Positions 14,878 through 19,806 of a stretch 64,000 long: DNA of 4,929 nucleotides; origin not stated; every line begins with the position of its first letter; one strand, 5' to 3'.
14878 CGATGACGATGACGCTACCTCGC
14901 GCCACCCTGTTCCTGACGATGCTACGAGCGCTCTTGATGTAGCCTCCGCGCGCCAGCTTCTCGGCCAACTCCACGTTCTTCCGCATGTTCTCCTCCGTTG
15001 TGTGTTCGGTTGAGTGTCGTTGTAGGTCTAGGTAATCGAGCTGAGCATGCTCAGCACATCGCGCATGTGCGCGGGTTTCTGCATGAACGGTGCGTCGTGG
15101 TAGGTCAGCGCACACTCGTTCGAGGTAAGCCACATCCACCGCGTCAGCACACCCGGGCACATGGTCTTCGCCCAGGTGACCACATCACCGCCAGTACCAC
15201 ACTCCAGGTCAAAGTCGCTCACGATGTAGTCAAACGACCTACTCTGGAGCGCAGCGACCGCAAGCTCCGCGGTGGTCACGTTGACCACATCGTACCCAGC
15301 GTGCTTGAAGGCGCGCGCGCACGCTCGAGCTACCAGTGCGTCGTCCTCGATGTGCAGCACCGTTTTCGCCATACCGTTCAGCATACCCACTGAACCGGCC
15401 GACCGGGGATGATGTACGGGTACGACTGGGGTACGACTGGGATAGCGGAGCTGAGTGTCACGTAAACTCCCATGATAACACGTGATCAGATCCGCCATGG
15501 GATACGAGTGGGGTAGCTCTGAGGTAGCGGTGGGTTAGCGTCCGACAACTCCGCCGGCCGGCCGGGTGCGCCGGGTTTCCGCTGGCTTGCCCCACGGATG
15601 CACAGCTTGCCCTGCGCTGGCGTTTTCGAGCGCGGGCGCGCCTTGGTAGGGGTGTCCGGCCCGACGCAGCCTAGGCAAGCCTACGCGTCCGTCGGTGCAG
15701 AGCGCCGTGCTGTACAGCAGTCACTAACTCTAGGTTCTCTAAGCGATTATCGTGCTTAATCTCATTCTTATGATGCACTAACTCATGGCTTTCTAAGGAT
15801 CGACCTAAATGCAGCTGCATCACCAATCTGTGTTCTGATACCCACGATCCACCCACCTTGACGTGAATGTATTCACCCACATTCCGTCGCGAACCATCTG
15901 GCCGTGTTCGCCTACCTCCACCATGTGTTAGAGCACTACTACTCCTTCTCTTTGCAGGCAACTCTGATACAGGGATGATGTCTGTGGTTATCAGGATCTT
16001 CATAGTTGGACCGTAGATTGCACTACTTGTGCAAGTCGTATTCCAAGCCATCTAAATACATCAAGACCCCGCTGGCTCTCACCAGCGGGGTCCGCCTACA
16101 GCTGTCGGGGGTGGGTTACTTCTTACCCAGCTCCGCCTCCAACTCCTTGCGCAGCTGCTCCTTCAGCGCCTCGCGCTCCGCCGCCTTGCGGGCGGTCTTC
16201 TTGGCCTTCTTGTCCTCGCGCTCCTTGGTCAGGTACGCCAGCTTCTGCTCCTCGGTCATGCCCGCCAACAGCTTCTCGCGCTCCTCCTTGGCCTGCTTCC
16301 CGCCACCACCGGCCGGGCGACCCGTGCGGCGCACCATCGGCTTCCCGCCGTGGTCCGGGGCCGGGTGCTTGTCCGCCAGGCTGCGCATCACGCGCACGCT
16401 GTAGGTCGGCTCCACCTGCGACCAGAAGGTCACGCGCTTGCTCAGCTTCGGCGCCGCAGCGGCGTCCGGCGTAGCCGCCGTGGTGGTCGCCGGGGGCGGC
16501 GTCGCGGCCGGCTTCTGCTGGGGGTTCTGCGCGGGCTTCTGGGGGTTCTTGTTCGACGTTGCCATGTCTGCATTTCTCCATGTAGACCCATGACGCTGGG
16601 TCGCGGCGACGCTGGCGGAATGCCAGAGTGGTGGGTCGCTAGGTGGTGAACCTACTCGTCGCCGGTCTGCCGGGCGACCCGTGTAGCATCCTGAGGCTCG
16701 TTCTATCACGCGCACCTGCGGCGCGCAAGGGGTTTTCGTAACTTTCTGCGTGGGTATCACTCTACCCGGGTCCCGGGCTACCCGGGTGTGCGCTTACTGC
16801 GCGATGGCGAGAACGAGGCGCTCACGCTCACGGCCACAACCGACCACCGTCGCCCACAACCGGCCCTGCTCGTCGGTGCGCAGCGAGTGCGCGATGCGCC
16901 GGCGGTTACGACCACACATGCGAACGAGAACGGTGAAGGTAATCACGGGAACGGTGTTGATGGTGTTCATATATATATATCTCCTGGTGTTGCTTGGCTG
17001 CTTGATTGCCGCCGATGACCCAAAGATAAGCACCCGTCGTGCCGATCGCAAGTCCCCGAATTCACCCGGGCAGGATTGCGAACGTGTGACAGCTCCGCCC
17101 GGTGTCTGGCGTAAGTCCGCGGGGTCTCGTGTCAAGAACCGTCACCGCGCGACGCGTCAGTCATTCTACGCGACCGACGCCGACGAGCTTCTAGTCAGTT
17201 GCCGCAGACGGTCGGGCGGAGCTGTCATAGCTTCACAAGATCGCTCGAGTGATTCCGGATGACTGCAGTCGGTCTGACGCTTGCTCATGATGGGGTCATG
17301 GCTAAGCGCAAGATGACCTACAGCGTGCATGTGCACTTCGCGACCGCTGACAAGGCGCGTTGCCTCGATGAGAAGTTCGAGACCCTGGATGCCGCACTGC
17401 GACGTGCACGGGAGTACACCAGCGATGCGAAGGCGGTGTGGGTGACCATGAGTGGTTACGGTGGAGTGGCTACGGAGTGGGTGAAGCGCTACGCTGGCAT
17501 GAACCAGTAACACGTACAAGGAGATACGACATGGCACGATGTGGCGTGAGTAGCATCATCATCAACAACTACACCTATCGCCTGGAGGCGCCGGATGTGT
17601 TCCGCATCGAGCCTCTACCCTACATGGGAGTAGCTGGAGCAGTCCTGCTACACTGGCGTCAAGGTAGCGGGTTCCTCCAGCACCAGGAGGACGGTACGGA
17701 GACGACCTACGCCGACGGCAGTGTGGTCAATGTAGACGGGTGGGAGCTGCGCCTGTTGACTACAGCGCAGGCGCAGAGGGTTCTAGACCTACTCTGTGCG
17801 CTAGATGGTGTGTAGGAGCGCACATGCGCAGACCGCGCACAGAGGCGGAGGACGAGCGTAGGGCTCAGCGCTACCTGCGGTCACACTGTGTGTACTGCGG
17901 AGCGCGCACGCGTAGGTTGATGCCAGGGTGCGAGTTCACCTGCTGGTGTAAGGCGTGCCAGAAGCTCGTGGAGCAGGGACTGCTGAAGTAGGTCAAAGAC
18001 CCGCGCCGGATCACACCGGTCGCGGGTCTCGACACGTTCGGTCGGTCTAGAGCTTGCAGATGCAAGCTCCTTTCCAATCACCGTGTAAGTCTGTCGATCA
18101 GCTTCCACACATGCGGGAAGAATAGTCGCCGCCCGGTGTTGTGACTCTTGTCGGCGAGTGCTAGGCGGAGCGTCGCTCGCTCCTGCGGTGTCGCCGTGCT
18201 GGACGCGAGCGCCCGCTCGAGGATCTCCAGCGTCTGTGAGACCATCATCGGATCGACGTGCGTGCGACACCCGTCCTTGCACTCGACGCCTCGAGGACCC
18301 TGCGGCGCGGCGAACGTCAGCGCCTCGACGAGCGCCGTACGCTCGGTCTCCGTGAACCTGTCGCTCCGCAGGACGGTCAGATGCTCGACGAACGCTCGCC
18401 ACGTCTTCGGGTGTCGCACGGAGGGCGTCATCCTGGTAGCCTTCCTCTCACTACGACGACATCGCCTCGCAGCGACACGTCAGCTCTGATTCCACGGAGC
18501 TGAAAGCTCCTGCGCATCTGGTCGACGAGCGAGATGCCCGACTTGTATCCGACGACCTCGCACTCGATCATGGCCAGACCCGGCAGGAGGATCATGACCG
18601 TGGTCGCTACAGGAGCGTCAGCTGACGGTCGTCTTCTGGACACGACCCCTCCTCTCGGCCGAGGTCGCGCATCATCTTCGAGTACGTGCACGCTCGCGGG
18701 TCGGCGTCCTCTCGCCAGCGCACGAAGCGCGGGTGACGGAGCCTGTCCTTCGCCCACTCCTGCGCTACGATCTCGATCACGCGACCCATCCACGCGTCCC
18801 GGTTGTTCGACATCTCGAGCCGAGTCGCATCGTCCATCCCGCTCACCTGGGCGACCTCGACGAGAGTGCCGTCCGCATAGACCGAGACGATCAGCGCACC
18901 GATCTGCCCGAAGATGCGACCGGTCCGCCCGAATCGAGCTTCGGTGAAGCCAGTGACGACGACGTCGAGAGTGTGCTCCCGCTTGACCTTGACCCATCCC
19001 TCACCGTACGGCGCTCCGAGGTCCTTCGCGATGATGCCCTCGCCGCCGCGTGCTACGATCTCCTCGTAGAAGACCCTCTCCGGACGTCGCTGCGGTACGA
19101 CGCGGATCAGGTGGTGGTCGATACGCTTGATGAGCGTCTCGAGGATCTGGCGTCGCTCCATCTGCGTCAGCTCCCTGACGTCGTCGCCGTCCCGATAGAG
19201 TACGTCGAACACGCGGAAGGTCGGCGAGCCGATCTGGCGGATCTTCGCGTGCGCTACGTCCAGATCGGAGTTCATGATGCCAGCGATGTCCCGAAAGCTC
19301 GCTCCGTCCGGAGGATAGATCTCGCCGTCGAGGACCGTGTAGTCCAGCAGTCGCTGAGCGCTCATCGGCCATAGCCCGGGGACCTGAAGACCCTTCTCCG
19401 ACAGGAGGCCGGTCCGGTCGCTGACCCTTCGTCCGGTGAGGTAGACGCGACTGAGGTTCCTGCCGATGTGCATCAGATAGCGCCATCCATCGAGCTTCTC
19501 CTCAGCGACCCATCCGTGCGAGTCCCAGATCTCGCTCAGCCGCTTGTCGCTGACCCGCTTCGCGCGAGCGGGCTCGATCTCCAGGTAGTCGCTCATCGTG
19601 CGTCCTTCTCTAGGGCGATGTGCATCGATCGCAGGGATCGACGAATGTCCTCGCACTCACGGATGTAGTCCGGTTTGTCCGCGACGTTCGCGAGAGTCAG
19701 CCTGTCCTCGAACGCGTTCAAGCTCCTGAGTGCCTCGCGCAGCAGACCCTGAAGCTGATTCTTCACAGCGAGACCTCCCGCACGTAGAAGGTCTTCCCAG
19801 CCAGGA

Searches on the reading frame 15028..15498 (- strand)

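Call 9: search_protein_families(library=pfam, max_evalue=0.01, proteins=[window:15028-15498:-])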
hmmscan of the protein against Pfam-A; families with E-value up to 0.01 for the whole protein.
window:15028-15498:- (156 aa): 1 family
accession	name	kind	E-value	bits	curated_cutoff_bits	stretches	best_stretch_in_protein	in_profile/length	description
PF00072.30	Response_reg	-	3e-07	31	30.2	1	47-112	1-66/111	Response regulator receiver domain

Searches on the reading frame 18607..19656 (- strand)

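Call 9: search_protein_families(library=pfam, max_evalue=0.01, proteins=[window:18607-19656:-])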
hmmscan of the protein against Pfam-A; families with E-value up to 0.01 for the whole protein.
window:18607-19656:- (349 aa): 5 families
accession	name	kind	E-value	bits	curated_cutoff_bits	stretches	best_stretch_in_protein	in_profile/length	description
PF01068.26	DNA_ligase_A_M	-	1.5e-19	70.9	26.2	1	45-225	18-204/204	ATP dependent DNA ligase domain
PF04679.21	DNA_ligase_A_C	-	1.3e-06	29.2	27.5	1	292-317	67-93/94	ATP dependent DNA ligase C terminal region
PF01331.24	mRNA_cap_enzyme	-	1.3e-05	25.6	29.6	1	45-113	14-78/194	mRNA capping enzyme, catalytic domain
PF14743.12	DNA_ligase_OB_2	-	0.00018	21.9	28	1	246-315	4-66/66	DNA ligase OB-like domain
PF09414.15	RNA_ligase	-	0.0023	18.5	27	1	49-224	3-170/171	RNA ligase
